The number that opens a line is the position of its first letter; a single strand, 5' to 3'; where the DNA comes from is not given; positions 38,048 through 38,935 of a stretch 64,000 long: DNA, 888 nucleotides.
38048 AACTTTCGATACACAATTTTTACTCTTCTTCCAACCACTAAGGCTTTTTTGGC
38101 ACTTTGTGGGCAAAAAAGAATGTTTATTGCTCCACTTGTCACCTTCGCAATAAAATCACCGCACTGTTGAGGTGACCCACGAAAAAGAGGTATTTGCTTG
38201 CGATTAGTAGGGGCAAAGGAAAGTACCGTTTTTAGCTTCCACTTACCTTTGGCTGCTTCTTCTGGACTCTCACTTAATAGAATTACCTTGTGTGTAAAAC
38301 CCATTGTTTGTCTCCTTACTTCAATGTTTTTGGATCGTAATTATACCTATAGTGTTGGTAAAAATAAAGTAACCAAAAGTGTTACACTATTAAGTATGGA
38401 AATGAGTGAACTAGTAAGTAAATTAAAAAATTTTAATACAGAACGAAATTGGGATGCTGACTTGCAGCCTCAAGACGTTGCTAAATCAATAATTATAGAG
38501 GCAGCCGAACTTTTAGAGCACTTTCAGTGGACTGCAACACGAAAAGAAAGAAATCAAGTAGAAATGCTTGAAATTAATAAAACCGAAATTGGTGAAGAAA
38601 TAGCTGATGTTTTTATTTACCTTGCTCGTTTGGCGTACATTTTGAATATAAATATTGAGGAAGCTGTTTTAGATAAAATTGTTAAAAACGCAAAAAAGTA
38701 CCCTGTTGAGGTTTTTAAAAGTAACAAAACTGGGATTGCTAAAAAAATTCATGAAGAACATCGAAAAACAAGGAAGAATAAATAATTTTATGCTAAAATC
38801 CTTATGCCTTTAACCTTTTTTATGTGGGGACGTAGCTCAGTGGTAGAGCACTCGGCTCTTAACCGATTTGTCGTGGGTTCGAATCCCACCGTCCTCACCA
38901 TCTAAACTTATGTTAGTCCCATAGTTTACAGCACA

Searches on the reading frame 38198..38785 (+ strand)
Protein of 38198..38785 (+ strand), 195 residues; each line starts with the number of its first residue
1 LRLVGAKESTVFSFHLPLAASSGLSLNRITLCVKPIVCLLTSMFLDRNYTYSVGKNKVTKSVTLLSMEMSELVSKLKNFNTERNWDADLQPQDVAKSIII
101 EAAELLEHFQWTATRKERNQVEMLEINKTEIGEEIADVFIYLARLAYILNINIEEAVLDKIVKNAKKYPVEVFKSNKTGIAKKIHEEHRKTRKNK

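Call 75: search_protein_families(library=pfam, proteins=[window:38198-38785:+], max_evalue=0.0001)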
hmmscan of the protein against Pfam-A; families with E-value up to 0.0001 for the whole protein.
window:38198-38785:+ (195 aa): 1 family
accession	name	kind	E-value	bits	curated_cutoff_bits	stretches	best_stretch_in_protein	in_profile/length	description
PF12643.12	MazG-like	-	3.7e-13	50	27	1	97-175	2-77/85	MazG-like family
